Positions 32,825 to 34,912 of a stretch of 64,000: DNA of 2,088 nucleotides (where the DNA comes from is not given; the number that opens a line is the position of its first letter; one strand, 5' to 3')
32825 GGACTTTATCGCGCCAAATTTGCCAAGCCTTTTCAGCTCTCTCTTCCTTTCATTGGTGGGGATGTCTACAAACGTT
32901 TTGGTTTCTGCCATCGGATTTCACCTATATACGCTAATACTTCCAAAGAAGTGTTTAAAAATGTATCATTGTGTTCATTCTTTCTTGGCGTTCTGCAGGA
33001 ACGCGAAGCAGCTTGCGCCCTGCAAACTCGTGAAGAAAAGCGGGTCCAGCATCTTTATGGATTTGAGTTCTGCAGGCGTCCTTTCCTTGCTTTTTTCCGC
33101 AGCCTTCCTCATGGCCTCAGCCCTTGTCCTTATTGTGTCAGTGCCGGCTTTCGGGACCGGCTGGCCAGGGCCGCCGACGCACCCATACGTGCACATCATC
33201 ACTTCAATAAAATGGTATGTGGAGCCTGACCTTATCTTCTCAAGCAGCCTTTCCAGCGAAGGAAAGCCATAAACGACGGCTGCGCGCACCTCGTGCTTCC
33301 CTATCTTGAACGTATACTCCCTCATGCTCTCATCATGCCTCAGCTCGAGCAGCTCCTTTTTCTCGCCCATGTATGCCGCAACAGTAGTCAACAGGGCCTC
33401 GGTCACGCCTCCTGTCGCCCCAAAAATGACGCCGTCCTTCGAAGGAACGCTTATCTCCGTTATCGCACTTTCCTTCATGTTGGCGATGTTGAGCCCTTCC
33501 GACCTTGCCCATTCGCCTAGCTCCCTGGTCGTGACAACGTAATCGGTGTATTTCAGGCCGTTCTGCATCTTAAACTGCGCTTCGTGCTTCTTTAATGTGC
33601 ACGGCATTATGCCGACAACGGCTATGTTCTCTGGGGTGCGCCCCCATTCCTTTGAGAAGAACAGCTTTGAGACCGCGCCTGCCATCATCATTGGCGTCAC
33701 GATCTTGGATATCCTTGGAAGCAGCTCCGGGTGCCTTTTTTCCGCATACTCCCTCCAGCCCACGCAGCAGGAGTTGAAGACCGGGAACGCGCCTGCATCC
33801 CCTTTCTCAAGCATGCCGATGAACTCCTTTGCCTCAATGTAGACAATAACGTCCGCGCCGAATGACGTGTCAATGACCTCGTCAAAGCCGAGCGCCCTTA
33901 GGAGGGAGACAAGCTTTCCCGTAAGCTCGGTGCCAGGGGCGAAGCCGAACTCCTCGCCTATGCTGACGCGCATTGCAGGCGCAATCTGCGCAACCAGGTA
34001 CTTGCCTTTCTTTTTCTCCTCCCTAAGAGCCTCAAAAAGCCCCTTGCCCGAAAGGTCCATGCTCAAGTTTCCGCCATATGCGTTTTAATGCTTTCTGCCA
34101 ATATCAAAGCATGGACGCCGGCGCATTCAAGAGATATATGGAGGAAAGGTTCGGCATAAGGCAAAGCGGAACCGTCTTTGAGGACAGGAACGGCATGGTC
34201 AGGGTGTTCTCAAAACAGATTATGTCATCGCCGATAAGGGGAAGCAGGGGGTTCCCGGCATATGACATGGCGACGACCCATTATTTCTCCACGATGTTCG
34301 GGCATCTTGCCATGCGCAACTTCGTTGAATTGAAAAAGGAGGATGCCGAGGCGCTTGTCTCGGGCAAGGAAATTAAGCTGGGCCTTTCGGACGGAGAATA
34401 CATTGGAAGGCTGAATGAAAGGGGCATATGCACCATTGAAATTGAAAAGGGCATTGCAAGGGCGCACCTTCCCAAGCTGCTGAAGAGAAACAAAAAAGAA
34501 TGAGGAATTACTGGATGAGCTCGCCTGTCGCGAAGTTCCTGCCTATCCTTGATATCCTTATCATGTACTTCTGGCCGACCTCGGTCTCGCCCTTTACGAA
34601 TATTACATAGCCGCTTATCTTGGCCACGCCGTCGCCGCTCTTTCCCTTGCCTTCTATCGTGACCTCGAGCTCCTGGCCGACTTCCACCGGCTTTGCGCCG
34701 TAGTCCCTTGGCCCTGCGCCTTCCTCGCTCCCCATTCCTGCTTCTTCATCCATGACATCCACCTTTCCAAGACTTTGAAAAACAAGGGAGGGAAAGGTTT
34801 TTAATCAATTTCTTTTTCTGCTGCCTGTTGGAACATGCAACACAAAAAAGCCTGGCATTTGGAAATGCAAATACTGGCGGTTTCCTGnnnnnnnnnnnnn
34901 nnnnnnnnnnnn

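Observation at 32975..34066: Stand-alone minimal [FeFe]-hydrogenase H-cluster domain in an archaeon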

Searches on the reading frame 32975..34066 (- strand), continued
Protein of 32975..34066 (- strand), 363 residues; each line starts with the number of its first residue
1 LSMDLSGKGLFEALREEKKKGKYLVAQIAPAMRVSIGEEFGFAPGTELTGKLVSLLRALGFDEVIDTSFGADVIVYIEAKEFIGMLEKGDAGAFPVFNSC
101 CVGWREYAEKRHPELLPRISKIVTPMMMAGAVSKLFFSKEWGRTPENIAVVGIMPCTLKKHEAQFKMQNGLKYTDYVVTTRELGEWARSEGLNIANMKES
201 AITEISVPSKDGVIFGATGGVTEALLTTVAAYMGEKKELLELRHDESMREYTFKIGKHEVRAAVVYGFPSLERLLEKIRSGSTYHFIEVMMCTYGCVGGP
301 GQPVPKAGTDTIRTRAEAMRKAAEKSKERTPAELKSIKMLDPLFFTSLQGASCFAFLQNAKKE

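Call 38: fold_search(model_id=the predicted structure, library=pdb)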
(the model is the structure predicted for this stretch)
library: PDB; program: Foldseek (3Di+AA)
matches with E <= 10: 1269; with E <= 0.001: 74
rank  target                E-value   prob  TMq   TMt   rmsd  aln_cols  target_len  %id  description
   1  8a6t_A                4.1e-33  1.00  0.85  0.55   2.7       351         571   37  Cryo-EM structure of the electron bifurcating Fe-Fe hydrogenase HydABC complex from Thermoanaerobacter kivui in the re (released 2023-02-15)
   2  6ttl_A                1.3e-32  1.00  0.87  0.67   2.9       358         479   33  crystal structure of [FeFe]-hydrogenase CbA5H (partial) from Clostridium beijerinckii in Hinact state (released 2020-12-09)
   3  9f46_B                6.2e-32  1.00  0.87  0.52   3.0       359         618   33  crystal structure of apo-[FeFe]-hydrogenase CbA5H from Clostridium beijerinckii (released 2024-12-18)
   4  9f46_A                7.4e-32  1.00  0.85  0.51   2.7       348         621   34  crystal structure of apo-[FeFe]-hydrogenase CbA5H from Clostridium beijerinckii (released 2024-12-18)
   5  8zqd_A                9.3e-32  1.00  0.84  0.50   2.7       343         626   35  Anaerobically isolated active [FeFe]-hydrogenase CbA5H (released 2025-01-01)
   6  5byr_A                1.7e-30  1.00  0.86  0.56   3.3       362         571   32  Semisynthetic [FeFe]-hydrogenase CpI with propane-dithiolato-bridged [2Fe] cofactor (released 2015-11-11)
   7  6gm2_A                2.4e-30  1.00  0.86  0.55   3.4       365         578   32  [FeFe]-hydrogenase CpI from Clostridium pasteurianum, variant E282D (released 2018-11-07)
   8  6n59                  2.7e-30  1.00  0.85  0.55   3.5       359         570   32  1.0 Angstrom crystal structure of [FeFe]-hydrogenase (released 2019-12-25)
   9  9gbu_B                3.6e-30  1.00  0.87  0.67   3.0       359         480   32  Desulfovibrio desulfuricans [FeFe]-hydrogenase variant with both subunits linked by a 13 amino acid linker peptide der (released 2025-08-13)
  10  6nac                  3.6e-30  1.00  0.84  0.54   3.4       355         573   33  Crystal structure of [FeFe]-hydrogenase I (CpI) solved with single pulse free electron laser data (released 2019-12-11)
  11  7q4w_A                4.1e-30  1.00  0.86  0.55   2.9       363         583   30  CryoEM structure of electron bifurcating Fe-Fe hydrogenase HydABC complex A. woodii in the oxidised state (released 2023-02-15)
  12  8cjy_B                4.3e-30  1.00  0.85  0.55   3.4       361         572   33  [FeFe]-hydrogenase CpI from Clostridium pasteurianum, variant S357T (released 2023-10-25)
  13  7p5h_A                4.3e-30  1.00  0.82  0.55   2.8       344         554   33  TmHydABC- D2 map (released 2022-09-14)
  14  6gm8_B                4.6e-30  1.00  0.86  0.56   3.5       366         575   32  [FeFe]-hydrogenase CpI from Clostridium pasteurianum, variant E282Q (released 2018-11-07)
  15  6glz_B                4.9e-30  1.00  0.85  0.55   3.4       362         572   32  [FeFe]-hydrogenase CpI from Clostridium pasteurianum, variant C299D (released 2018-11-07)
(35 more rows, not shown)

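Call 39: search_solved_structures(query=A1, show_alignments=5, max_evalue=1e-40)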
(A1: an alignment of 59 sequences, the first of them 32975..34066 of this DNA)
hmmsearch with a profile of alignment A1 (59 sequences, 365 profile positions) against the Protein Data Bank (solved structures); distinct sequences matched with E-value up to 1e-40: 43.
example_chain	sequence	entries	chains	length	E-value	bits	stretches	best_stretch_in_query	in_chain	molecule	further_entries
8a6t_A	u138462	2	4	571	7.7e-100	337.5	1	12-361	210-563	Electron bifurcating hydrogenase subunit HydA1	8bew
7qv7_D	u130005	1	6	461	1.1e-94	320.6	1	15-361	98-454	Hydrogen dependent carbon dioxide reductase subunit HydA2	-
8cjy_A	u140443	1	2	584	1.9e-91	309.9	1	8-363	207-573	Iron hydrogenase 1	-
6gm3_A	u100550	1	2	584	2.2e-91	309.7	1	8-363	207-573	Iron hydrogenase 1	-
9rjo_A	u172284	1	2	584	2.3e-91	309.6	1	8-363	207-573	Iron hydrogenase 1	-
9rj9_A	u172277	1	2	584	2.3e-91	309.6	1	8-363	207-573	Iron hydrogenase 1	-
4xdd_A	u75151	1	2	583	2.3e-91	309.6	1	8-363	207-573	Iron hydrogenase 1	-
9rjq_A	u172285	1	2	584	2.3e-91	309.6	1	8-363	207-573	Iron hydrogenase 1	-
4xdc_A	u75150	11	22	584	2.3e-91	309.6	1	8-363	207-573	Iron hydrogenase 1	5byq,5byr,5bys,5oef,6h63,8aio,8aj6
1c4a_A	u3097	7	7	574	2.9e-91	309.3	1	8-362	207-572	PROTEIN (FE-ONLY HYDROGENASE) | PROTEIN (PERIPLASMIC HYDROGENASE 1) | Iron hydrogenase 1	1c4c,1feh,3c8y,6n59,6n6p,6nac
6gm2_A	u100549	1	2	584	3e-91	309.2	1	8-363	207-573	Iron hydrogenase 1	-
6gm8_A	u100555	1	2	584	3.1e-91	309.2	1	8-363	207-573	Iron hydrogenase 1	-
6gm1_A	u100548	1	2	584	5.2e-91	308.5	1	8-363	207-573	Iron hydrogenase 1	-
6gm4_A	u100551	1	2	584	7.7e-91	307.9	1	8-363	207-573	Iron hydrogenase 1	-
6yf4_A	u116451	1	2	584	9.5e-91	307.6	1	8-363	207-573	Iron hydrogenase 1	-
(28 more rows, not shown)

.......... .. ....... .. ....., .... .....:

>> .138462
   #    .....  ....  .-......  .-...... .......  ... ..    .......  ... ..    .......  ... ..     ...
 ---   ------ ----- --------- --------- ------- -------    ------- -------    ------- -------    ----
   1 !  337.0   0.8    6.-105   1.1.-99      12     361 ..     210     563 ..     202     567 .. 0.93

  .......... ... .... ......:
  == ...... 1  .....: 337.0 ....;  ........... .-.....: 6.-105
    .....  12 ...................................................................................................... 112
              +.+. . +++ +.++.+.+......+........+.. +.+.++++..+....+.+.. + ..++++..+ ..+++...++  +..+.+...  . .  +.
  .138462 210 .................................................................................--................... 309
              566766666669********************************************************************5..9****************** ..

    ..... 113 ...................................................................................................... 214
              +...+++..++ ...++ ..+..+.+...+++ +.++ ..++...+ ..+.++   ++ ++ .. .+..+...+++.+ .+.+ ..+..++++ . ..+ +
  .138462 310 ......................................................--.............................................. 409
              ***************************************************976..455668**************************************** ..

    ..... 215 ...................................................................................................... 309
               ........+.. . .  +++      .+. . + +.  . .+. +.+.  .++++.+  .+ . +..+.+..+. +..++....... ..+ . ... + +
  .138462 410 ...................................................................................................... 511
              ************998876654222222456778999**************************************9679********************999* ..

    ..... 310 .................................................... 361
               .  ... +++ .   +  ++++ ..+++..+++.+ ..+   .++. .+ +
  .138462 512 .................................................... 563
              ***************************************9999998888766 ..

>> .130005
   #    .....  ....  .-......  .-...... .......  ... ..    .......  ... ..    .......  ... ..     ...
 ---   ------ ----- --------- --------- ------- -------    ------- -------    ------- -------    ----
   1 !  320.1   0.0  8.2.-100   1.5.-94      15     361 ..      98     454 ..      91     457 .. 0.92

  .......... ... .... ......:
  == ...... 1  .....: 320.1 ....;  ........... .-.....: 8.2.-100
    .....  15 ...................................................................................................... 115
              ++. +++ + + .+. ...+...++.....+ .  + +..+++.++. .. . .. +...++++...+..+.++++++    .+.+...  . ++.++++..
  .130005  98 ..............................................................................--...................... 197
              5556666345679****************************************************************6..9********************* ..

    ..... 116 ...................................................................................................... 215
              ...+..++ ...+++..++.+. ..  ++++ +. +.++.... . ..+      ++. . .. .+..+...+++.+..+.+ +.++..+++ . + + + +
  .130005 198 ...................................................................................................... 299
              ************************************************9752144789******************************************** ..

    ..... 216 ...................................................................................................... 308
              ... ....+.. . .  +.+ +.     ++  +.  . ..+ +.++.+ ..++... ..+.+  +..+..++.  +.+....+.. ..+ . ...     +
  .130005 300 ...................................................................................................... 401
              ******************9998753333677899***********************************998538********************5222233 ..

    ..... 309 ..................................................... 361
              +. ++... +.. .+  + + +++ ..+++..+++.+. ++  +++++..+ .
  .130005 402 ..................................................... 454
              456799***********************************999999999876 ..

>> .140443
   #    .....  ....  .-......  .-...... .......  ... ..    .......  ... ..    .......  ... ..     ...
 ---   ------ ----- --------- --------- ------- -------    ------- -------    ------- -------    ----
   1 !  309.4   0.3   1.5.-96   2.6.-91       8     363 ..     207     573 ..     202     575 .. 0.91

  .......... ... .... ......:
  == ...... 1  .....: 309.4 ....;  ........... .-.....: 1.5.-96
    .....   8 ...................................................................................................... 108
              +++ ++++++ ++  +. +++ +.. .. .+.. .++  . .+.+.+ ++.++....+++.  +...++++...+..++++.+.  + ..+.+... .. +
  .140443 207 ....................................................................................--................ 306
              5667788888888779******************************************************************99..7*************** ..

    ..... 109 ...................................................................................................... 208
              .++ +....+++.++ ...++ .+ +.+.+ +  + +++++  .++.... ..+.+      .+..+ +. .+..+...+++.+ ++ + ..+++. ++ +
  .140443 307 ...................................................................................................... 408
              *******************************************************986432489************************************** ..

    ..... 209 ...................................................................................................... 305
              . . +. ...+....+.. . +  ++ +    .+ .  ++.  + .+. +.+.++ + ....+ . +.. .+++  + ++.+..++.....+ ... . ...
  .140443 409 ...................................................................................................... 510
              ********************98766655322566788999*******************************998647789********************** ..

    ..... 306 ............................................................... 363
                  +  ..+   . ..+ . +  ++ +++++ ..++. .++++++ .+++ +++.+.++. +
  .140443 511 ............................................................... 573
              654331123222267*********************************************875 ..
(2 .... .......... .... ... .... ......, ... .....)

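Call 90: search_protein_families(library=ncbifam, proteins=[L033:2209-3291:+], max_evalue=0.001)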
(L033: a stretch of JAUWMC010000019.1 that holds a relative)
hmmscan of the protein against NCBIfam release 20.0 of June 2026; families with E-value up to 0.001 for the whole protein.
L033:2209-3291:+ (360 aa): 0 families

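Call 92: list_cluster_members(proteins=[window:32975-34060:-, P0124, P0121])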
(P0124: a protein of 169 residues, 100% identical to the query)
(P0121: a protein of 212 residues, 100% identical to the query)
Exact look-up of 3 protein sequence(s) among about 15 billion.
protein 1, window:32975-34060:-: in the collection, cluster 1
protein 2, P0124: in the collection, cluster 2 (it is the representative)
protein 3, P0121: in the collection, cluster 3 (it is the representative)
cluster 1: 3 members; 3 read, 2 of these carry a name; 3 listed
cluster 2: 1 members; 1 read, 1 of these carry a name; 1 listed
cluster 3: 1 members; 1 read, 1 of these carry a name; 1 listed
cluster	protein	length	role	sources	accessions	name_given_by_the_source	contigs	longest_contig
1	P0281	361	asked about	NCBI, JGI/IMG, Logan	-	iron only hydrogenase large subunit-like protein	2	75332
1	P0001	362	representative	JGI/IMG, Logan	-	NADH-quinone oxidoreductase subunit G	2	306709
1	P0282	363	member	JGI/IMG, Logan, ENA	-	-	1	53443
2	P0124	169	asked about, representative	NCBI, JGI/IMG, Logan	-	hypothetical protein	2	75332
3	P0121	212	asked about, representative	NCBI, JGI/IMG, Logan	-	hypothetical protein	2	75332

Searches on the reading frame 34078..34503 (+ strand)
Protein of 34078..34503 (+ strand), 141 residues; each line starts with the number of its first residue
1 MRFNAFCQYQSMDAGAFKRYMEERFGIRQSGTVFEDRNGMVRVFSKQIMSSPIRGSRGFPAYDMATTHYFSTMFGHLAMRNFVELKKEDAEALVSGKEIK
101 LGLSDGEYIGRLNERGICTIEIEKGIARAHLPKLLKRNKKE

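Call 3: search_protein_families(library=pfam, proteins=[window:34078-34503:+], max_evalue=0.01)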
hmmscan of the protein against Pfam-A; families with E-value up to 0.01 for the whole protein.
window:34078-34503:+ (141 aa): 0 families

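Call 4: search_protein_families(library=ncbifam, proteins=[window:34078-34503:+], max_evalue=0.01)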
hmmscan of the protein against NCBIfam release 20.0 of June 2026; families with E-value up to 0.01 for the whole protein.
window:34078-34503:+ (141 aa): 0 families

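Call 57: search_protein_families(library=pfam, proteins=[window:34111-34503:+], max_evalue=10)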
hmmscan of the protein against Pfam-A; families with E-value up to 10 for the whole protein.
window:34111-34503:+ (130 aa): 1 family
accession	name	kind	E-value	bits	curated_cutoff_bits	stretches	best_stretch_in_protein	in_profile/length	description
PF22820.2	TcaA_3rd_4th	-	0.28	11.6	27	1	76-113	11-48/73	TcaA protein 3rd/4th domain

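Call 74: search_protein_families(library=ncbifam, proteins=[window:34111-34503:+], max_evalue=10)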
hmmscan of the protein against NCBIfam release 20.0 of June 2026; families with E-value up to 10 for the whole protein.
window:34111-34503:+ (130 aa): 0 families

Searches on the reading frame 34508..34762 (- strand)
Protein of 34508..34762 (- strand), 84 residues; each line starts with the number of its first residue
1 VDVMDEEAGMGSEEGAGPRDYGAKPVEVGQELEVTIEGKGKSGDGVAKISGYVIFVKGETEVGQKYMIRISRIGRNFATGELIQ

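Call 3: search_protein_families(library=pfam, proteins=[window:34508-34762:-], max_evalue=0.01)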
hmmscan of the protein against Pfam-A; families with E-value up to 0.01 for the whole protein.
window:34508-34762:- (84 aa): 1 family
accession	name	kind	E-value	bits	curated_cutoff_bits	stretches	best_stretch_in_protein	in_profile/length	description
PF01938.26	TRAM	-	8.5e-14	51.6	21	1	25-83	1-61/61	TRAM domain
